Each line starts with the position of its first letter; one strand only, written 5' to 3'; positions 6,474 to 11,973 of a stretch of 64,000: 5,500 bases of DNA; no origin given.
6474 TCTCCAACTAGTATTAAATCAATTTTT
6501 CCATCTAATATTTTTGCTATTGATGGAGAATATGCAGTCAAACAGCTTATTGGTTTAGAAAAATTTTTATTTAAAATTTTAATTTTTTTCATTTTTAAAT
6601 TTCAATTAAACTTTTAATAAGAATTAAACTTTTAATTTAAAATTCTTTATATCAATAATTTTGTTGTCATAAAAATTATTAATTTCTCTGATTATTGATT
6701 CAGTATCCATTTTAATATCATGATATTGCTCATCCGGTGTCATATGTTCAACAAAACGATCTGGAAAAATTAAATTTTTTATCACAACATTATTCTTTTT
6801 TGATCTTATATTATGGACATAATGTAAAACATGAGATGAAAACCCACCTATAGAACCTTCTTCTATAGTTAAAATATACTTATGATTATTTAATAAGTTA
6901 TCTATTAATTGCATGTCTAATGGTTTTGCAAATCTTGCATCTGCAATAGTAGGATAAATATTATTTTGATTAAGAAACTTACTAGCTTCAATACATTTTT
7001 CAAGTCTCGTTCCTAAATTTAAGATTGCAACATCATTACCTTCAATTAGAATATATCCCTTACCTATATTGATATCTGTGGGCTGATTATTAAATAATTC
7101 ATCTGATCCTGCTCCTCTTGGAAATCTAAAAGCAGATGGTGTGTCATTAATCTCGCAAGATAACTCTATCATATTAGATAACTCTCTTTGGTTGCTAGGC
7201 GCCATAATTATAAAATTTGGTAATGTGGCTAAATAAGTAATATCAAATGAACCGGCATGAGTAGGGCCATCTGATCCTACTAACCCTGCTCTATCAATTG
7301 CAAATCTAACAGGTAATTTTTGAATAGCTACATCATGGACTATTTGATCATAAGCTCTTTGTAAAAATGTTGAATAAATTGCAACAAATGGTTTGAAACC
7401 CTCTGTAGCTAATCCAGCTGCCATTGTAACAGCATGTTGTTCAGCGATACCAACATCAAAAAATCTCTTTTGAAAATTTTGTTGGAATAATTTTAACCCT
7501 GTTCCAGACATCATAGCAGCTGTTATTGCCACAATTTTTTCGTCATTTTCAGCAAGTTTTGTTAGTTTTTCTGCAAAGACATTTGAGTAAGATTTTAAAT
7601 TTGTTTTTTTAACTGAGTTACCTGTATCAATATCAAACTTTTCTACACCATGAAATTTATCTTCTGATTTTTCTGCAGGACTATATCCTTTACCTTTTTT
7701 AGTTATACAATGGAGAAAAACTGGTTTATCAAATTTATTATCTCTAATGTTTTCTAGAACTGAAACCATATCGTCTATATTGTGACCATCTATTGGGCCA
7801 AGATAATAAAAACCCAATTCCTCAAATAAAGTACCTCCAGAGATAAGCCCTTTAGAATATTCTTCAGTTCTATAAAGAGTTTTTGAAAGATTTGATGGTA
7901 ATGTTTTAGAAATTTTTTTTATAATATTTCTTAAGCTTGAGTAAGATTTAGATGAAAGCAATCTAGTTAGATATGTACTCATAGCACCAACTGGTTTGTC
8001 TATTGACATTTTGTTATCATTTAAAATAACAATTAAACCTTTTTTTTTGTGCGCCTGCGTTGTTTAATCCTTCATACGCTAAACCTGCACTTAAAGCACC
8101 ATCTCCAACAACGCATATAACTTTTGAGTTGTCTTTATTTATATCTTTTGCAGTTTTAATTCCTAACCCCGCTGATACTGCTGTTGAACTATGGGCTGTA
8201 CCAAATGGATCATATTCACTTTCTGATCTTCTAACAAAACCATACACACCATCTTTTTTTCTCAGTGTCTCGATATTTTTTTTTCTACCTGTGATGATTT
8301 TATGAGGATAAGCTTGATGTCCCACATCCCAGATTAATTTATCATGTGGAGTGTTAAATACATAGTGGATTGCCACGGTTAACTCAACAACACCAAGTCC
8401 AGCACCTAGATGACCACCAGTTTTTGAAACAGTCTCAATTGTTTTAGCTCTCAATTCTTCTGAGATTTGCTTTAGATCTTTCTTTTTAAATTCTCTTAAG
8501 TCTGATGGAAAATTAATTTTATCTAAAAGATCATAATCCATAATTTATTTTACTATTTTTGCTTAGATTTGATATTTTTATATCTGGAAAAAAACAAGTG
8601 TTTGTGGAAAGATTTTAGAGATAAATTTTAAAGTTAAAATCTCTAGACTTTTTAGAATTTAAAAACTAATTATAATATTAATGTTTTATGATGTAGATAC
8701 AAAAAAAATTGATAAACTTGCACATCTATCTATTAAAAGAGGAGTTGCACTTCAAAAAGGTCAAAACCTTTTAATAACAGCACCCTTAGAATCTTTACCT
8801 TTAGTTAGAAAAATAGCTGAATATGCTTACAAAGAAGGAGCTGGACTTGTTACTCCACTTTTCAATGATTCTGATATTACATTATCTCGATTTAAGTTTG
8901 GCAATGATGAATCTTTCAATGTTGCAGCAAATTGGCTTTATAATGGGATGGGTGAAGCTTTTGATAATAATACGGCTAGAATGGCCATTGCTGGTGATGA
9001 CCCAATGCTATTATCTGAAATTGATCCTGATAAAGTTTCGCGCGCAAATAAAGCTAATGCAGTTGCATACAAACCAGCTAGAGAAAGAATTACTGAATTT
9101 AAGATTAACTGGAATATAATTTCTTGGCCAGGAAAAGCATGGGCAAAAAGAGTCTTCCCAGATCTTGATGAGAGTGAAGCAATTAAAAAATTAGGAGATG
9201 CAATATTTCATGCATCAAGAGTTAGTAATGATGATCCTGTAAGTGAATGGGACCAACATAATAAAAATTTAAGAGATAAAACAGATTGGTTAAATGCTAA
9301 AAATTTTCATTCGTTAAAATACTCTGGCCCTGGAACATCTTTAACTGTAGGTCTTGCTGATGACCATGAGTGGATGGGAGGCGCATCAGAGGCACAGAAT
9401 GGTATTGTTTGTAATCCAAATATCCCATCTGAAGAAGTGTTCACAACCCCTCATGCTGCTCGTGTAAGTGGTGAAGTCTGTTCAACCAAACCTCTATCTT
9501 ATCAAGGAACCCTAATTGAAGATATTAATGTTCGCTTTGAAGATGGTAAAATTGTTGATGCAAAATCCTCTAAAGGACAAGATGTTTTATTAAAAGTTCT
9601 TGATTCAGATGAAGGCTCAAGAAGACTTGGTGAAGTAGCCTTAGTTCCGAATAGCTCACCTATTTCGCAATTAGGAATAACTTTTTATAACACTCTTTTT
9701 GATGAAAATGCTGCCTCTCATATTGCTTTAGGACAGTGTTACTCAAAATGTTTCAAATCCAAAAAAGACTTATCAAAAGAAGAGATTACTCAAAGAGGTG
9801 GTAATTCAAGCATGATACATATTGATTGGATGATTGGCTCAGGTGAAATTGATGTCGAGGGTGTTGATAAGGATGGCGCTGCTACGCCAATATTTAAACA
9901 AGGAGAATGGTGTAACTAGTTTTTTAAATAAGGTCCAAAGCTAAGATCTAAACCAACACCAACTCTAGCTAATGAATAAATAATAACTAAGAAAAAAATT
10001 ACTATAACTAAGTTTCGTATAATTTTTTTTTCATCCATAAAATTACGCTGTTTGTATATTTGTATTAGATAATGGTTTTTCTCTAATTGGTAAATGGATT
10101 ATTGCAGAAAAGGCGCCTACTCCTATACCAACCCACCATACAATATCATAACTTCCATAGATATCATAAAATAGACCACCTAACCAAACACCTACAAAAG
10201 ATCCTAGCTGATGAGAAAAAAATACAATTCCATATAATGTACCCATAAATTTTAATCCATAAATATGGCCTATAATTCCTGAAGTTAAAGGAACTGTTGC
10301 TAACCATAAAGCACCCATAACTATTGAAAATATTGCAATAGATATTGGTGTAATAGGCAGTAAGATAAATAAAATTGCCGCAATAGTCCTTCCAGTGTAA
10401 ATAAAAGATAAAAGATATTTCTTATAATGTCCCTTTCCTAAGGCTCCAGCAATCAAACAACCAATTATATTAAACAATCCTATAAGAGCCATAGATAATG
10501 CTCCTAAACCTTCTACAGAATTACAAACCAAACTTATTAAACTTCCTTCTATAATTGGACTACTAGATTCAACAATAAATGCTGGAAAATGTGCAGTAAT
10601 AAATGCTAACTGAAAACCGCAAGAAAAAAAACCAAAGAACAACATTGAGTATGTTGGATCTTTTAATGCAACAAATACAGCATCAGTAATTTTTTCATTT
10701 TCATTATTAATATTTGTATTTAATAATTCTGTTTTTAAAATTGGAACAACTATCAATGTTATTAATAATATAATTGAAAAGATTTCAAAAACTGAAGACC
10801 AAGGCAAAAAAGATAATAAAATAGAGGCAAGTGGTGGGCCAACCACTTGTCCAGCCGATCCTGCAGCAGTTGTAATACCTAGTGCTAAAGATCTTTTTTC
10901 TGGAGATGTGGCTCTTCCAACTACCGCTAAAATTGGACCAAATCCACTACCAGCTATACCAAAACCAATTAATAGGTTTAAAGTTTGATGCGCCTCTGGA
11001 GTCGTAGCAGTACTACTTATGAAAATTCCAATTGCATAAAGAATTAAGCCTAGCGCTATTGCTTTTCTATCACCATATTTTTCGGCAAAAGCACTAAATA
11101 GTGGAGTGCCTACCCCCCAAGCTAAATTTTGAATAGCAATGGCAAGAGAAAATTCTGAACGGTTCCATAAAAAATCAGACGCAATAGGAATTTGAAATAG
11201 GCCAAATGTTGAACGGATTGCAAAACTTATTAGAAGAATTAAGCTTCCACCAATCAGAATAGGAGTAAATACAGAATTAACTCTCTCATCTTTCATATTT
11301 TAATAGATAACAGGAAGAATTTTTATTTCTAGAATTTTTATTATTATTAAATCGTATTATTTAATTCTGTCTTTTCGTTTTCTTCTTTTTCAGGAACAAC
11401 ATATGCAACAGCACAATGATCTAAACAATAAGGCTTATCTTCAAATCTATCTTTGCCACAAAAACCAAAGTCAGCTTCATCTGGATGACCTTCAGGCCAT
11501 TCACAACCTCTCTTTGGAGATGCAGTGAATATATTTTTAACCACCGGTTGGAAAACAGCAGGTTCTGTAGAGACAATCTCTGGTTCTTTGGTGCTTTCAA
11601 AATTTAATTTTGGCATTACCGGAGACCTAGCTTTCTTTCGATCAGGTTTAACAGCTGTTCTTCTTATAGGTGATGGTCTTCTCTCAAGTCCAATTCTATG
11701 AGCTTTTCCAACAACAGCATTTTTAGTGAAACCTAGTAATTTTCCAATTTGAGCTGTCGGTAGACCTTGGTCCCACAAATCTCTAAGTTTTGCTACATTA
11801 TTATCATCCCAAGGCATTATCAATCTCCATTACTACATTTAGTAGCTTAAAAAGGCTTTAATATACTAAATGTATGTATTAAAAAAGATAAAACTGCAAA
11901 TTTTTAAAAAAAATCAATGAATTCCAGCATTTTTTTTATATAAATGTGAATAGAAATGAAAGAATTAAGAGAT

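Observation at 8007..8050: dxs is split by a single extra A in an A9 homopolymer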

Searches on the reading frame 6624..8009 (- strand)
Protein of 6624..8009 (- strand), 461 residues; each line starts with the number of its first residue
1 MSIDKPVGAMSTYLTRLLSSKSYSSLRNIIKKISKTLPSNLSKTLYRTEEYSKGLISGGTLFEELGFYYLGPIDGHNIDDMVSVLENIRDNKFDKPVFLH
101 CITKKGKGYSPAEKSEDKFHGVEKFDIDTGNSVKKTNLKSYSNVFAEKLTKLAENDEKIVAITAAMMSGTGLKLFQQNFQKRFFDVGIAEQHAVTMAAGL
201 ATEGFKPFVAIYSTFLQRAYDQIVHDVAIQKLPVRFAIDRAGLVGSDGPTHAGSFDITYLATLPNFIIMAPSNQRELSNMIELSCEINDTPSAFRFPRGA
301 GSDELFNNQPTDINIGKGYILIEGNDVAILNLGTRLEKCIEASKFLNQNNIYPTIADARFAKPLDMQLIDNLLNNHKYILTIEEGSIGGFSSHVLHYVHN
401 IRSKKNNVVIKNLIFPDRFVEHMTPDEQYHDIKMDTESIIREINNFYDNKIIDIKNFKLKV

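Call 12: find_encoding_contigs(protein=window:6624-8009:-, flank=3000, max_places=10)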
Protein window:6624-8009:- (461 aa): no gene with exactly this product is on record in the collection.

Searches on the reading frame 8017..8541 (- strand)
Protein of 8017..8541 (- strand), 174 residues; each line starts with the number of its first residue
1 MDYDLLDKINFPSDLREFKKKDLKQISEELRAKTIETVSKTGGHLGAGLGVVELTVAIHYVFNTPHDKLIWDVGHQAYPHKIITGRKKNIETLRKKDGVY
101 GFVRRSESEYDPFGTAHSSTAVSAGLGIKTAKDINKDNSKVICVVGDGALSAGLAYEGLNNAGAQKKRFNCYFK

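Call 7: find_encoding_contigs(protein=window:8017-8541:-, flank=3000, max_places=10)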
Protein window:8017-8541:- (174 aa): no gene with exactly this product is on record in the collection.

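Call 42: find_homologous_proteins(query=window:8020-8541:-, max_evalue=1e-40)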
Query window:8020-8541:- (174 aa): 7063 proteins with E <= 1e-40 among 8000 candidates; the best 120 are listed.
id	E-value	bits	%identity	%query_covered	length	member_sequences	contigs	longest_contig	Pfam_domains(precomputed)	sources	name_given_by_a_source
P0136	2.8e-103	361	98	96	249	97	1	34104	PF13292.12,PF00676.26,PF00456.27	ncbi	-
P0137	3.5e-90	318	85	97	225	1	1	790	PF13292.12,PF00676.26,PF00456.27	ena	-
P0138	4.8e-90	318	84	96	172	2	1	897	PF13292.12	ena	-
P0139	1.0e-89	317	83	97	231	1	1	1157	PF13292.12,PF00676.26,PF00456.27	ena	-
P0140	2.9e-89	315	85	97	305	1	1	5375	PF13292.12,PF00676.26,PF00456.27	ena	-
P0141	3.4e-89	315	85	97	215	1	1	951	PF13292.12,PF00676.26,PF00456.27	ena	-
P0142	4.2e-89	315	85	97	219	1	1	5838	PF13292.12,PF00676.26,PF00456.27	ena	-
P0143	4.8e-89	315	83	97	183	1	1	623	PF13292.12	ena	-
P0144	2.1e-88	312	84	96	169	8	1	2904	PF13292.12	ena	-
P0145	2.7e-88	312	81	97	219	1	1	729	PF13292.12,PF00676.26,PF00456.27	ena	-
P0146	4.1e-87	308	83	95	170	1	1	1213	PF13292.12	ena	-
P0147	7.0e-87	308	79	97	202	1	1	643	PF13292.12,PF00676.26,PF00456.27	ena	-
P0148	1.3e-84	300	78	97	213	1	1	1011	PF13292.12,PF00676.26,PF00456.27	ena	-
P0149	2.1e-84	299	94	83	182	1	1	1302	PF13292.12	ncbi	-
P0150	4.3e-83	295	76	97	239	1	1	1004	PF13292.12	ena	-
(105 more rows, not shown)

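Call 44: find_encoding_contigs(protein=P0136, flank=3000, max_places=6)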
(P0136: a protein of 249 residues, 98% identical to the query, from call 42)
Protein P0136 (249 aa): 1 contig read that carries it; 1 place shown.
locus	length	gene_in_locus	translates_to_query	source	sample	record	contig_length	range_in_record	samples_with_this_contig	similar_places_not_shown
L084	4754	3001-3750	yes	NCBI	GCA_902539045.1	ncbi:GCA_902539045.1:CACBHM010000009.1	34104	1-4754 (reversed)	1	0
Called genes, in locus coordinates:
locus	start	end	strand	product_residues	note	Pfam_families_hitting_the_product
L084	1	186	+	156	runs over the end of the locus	PF07750:GcrA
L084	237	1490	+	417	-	PF07690:MFS_1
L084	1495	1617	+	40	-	-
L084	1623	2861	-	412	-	PF02073:Peptidase_M29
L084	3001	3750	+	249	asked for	PF13292:DXP_synthase_N, PF00456:Transketolase_N (faint), PF00676:E1_dh (weak)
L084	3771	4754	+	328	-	?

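Call 45: find_encoding_contigs(protein=P0144, flank=3000, max_places=6)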
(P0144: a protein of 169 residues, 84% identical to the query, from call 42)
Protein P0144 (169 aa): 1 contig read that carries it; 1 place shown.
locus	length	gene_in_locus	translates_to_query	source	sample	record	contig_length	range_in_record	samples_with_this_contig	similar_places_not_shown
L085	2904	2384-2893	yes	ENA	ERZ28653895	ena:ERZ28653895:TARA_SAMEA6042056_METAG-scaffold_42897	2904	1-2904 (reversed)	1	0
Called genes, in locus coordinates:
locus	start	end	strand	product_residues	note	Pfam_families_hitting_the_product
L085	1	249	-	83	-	?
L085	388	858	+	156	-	PF07750:GcrA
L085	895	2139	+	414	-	PF07690:MFS_1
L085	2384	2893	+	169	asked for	PF13292:DXP_synthase_N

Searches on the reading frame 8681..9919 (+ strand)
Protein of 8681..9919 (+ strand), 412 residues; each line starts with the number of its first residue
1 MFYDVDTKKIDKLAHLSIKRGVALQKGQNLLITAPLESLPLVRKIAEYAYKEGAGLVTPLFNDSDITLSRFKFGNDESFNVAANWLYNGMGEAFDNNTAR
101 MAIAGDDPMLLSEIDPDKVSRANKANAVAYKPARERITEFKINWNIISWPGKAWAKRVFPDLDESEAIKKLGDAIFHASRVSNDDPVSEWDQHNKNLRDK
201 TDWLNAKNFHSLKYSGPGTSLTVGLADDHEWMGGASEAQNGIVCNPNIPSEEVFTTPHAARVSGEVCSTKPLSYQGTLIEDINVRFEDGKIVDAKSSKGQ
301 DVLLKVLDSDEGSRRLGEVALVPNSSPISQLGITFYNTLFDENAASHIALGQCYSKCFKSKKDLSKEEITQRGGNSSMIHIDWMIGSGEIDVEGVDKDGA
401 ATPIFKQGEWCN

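Call 13: find_encoding_contigs(protein=window:8681-9919:+, flank=4000, max_places=10)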
Protein window:8681-9919:+ (412 aa): no gene with exactly this product is on record in the collection.

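Call 18: search_protein_families(library=ncbifam, proteins=[window:8681-9919:+], max_evalue=0.00001)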
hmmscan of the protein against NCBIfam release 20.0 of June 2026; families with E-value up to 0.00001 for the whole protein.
window:8681-9919:+ (412 aa): 0 families

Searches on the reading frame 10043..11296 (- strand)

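Call 55: search_protein_families(library=ncbifam, proteins=[window:10043-11296:-], max_evalue=1e-8)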
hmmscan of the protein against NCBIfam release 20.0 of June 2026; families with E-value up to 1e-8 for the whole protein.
window:10043-11296:- (417 aa): 4 families
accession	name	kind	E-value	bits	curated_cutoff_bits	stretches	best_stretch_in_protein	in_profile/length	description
NF049980.1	SfMCT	equivalog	4.9e-25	88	320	1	17-389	7-374/378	L-lactate MFS transporter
TIGR00890.1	2A0111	subfamily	1.9e-16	60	374.85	1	14-385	5-363/377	oxalate/formate antiport family MFS transporter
TIGR04259.1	oxa_formateAnti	equivalog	3.9e-12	45.7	335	1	25-396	16-383/405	oxalate/formate MFS antiporter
TIGR00880.1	2_A_01_02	superfamily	4e-12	46.4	131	1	62-186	13-136/141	multidrug resistance protein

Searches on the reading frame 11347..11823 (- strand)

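Call 56: search_protein_families(library=ncbifam, proteins=[window:11347-11823:-], max_evalue=1e-8)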
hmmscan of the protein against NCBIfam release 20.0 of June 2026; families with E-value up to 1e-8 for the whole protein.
window:11347-11823:- (158 aa): 1 family
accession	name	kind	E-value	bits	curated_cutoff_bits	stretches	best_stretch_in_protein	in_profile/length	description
NF050816.1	sig70cofacGcrA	equivalog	2.8e-26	92.9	280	1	3-154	1-165/173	cell cycle sigma 70 cofactor GcrA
